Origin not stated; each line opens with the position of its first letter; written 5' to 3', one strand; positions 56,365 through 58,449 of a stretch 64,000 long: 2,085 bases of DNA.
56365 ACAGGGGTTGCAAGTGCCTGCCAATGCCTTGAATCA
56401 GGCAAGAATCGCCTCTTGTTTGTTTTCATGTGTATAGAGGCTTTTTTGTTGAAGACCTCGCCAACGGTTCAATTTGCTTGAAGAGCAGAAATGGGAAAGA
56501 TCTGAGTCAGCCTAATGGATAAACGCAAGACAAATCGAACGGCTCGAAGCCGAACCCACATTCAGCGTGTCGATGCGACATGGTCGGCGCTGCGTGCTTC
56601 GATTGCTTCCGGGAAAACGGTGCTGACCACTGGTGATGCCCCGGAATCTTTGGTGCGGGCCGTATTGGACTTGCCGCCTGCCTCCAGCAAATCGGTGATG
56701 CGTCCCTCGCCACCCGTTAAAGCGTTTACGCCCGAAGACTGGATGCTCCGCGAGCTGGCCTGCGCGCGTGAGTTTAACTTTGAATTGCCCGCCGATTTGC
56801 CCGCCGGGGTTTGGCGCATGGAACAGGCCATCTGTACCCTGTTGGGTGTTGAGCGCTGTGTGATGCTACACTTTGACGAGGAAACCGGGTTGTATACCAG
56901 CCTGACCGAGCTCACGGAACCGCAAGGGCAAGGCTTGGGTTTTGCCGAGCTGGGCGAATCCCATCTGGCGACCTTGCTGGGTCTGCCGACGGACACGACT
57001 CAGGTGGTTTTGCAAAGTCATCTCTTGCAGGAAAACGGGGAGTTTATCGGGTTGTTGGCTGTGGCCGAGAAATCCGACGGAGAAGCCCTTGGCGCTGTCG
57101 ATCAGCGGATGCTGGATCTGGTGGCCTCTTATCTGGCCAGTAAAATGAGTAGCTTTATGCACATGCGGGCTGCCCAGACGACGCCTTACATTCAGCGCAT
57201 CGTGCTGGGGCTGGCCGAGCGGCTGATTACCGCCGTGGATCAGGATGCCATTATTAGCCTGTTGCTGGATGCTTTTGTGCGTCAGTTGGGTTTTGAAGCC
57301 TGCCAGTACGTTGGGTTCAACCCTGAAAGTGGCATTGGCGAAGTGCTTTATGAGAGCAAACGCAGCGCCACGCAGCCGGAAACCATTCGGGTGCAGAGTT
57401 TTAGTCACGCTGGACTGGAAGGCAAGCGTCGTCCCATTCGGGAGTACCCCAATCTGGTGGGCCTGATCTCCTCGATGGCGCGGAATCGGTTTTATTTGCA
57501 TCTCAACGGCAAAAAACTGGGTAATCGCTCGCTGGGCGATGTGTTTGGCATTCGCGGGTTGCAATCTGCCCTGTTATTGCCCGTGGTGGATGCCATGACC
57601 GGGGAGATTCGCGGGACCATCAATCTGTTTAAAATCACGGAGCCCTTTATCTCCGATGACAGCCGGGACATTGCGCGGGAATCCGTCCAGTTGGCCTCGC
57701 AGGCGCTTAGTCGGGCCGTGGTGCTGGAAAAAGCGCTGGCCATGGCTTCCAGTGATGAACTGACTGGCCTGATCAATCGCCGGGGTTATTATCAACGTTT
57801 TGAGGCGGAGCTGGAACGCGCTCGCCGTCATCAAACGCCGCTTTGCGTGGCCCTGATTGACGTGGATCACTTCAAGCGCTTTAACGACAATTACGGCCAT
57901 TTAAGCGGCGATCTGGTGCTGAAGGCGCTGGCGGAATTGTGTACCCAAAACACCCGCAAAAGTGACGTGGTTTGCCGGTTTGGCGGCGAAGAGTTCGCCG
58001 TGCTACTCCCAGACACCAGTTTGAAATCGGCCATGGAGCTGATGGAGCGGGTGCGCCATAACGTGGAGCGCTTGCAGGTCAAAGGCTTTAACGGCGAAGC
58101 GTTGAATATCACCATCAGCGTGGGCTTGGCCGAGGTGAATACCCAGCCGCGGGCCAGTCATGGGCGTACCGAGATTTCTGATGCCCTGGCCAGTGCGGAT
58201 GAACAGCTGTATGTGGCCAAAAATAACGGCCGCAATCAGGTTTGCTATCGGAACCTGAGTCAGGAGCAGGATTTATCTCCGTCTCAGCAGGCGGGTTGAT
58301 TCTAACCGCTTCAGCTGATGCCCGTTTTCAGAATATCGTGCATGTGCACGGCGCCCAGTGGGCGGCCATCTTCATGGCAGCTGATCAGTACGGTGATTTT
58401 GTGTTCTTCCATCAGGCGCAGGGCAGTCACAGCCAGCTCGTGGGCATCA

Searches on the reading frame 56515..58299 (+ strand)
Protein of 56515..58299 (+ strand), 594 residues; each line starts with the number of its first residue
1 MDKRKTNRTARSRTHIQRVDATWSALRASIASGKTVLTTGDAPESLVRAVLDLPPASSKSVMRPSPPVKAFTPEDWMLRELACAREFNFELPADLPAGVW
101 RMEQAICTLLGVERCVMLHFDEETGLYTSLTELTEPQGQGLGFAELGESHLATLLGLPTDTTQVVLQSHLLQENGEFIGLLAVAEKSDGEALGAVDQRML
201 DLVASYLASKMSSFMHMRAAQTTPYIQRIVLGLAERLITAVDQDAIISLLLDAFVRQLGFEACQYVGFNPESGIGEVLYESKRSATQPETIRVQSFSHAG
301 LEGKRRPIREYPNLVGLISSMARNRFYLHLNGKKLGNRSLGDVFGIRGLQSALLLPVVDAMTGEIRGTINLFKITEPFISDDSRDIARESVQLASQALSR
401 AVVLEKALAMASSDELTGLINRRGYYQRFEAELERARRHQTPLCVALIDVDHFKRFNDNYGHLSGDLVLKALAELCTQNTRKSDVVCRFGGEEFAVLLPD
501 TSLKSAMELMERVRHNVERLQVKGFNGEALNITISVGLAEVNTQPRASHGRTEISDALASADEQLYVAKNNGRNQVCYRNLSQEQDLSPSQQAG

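Call 7: search_protein_families(library=pfam, proteins=[window:56515-58299:+], max_evalue=1)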
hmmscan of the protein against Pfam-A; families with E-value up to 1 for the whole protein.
window:56515-58299:+ (594 aa): 5 families
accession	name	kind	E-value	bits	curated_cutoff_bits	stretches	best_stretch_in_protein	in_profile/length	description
PF00990.26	GGDEF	-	1.8e-45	155.1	23.8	1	412-575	2-161/161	Diguanylate cyclase, GGDEF domain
PF13185.12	GAF_2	-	1.3e-05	25.9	28.6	1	242-398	3-135/136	GAF domain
PF01590.32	GAF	-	0.00073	20.5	22.4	1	342-398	80-133/133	GAF domain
PF17853.6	GGDEF_2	-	0.0099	16.5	24.5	1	440-530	20-87/116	GGDEF-like domain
PF13492.12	GAF_3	-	0.011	16.5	27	1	176-211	93-127/129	GAF domain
